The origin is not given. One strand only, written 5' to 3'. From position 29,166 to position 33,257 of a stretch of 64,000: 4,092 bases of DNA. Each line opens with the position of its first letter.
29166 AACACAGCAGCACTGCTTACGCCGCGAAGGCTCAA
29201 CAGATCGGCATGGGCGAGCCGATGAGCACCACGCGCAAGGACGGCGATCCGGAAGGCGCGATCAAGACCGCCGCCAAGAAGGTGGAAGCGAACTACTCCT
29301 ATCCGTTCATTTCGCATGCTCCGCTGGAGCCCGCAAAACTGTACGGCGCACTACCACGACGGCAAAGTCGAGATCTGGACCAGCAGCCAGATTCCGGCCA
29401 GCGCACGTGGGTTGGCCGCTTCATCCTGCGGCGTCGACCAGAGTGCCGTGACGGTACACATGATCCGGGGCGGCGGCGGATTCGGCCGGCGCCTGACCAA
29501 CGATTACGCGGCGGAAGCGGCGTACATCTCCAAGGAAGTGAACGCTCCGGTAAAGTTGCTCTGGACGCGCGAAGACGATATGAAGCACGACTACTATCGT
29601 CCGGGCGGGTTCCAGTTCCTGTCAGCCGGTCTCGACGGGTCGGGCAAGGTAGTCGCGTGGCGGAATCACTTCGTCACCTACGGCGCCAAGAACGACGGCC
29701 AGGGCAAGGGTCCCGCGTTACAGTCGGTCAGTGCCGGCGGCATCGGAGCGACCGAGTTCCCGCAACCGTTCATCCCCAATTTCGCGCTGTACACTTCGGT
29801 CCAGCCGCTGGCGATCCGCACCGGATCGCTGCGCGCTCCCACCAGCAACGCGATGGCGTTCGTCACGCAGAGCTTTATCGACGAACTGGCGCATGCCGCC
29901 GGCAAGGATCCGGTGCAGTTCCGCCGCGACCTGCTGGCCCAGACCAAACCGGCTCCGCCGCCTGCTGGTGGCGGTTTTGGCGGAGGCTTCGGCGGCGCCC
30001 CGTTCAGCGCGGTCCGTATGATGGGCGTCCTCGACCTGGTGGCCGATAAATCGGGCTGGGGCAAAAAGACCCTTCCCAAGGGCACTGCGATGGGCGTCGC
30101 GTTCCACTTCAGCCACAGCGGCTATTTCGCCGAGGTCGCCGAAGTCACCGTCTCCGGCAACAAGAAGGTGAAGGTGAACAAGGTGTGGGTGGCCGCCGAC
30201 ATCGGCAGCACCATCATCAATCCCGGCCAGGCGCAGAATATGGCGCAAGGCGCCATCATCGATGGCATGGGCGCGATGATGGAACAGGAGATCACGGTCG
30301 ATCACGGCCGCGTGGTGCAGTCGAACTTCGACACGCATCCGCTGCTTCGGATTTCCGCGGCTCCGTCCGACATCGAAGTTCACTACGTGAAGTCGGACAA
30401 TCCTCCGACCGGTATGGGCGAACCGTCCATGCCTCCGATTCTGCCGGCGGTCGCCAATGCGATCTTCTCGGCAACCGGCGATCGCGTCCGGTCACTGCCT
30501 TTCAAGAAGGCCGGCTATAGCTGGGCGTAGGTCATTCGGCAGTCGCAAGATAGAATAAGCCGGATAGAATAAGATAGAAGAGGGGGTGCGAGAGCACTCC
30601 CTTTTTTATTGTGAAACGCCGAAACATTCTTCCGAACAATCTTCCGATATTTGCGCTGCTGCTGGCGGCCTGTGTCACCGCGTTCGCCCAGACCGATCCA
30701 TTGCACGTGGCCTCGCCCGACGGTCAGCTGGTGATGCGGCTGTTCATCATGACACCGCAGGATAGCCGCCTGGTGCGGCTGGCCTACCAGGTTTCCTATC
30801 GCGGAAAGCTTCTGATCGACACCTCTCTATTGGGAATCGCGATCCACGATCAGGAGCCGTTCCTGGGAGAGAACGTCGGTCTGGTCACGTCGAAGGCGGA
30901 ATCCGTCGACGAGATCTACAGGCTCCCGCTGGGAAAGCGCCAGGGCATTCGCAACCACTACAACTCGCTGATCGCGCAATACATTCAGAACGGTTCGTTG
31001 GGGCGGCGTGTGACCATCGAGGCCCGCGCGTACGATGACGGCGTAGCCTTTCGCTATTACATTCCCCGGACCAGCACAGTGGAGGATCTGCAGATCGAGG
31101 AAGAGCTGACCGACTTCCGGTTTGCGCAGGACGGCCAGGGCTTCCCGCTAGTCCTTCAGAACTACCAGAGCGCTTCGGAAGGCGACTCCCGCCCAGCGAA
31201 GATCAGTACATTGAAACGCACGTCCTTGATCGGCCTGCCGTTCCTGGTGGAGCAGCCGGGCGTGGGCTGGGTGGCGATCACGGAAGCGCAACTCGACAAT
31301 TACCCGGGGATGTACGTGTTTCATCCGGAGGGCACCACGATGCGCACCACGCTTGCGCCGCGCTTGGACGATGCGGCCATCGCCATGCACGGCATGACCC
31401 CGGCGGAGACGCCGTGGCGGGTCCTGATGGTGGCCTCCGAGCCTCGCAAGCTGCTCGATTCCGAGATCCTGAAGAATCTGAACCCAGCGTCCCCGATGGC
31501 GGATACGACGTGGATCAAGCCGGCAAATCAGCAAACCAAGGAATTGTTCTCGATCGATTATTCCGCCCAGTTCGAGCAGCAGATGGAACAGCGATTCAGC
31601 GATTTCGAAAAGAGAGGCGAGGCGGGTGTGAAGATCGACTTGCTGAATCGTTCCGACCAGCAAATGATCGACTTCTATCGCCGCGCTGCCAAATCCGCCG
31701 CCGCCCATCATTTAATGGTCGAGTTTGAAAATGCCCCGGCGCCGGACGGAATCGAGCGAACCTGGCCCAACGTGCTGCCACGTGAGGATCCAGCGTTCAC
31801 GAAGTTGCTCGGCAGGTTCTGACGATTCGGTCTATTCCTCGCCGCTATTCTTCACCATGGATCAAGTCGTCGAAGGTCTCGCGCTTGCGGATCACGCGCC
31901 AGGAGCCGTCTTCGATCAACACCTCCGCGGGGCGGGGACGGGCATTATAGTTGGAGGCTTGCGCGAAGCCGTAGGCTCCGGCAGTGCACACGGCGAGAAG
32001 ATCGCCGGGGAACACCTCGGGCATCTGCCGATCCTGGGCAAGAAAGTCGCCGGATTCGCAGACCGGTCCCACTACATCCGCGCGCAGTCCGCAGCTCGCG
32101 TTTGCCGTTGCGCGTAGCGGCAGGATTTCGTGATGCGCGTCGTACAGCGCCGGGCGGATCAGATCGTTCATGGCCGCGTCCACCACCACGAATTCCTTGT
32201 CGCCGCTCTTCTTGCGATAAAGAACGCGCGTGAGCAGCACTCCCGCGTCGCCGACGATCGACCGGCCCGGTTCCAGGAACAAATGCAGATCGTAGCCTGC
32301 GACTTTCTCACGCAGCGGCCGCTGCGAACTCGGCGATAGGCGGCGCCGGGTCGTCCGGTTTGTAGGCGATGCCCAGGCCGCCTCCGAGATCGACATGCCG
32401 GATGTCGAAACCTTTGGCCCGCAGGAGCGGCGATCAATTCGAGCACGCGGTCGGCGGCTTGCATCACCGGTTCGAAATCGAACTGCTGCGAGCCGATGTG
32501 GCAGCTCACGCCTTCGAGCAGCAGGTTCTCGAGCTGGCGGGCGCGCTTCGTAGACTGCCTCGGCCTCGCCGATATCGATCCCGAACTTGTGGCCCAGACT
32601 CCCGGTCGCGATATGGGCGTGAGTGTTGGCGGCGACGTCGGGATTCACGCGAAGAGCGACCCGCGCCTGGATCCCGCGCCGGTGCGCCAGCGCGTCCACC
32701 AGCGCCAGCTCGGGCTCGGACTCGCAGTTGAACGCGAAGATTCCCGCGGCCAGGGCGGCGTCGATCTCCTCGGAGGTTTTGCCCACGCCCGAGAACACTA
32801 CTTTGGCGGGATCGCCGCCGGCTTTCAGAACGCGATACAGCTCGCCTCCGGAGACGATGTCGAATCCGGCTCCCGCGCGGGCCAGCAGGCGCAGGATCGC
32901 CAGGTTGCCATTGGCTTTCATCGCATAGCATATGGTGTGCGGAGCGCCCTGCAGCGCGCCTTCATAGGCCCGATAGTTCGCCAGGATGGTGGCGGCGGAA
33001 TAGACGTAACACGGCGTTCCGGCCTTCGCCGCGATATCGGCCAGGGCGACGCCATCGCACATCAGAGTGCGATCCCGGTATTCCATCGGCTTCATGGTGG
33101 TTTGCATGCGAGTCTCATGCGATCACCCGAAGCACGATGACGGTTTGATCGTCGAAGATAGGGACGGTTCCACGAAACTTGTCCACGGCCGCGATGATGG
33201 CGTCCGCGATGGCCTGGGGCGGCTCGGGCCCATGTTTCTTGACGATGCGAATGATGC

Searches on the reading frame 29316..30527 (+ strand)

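Call 28: search_protein_families(library=pfam, proteins=[window:29316-30527:+], max_evalue=0.01)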
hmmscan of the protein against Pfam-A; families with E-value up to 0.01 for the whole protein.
window:29316-30527:+ (404 aa): 2 families
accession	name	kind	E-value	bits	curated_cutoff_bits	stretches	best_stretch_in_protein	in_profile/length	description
PF02738.23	MoCoBD_1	-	4.5e-27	95.1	27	1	6-204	45-241/244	Molybdopterin cofactor-binding domain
PF20256.3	MoCoBD_2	-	3.7e-09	36.9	27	1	265-349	197-282/283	Molybdopterin cofactor-binding domain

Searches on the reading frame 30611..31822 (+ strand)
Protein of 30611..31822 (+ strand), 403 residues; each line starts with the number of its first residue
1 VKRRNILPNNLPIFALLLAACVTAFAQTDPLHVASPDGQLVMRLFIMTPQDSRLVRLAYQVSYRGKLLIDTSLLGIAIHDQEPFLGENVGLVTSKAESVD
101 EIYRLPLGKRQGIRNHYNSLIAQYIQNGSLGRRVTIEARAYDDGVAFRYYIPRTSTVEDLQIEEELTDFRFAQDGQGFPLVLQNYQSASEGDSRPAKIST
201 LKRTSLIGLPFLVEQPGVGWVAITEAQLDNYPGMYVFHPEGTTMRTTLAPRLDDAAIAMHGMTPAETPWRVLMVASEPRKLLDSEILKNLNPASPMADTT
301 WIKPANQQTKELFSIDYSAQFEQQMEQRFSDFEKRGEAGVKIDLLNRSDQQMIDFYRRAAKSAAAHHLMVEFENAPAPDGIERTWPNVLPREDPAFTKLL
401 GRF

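Call 33: search_protein_families(library=pfam, proteins=[window:30611-31822:+])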
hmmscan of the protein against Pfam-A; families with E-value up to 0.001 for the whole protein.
window:30611-31822:+ (403 aa): 2 families
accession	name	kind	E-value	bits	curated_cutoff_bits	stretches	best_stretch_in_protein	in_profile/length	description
PF14508.12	GH97_N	-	4.2e-51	174.1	25.3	1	33-291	1-227/229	Glycosyl-hydrolase 97 N-terminal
PF10566.15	Glyco_hydro_97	-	2e-18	67.2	32.5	1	319-392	104-177/275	Glycoside hydrolase 97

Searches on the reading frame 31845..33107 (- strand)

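Call 33: search_protein_families(library=pfam, proteins=[window:31845-33107:-])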
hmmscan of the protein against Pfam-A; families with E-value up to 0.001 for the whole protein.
window:31845-33107:- (420 aa): 2 families
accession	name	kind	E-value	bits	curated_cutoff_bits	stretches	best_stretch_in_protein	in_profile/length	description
PF02784.22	Orn_Arg_deC_N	-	6.6e-35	121.1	23.4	1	40-187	3-144/247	Pyridoxal-dependent decarboxylase, pyridoxal binding domain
PF00278.28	Orn_DAP_Arg_deC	-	4.1e-30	104.4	23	1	33-377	1-95/95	Pyridoxal-dependent decarboxylase, C-terminal sheet domain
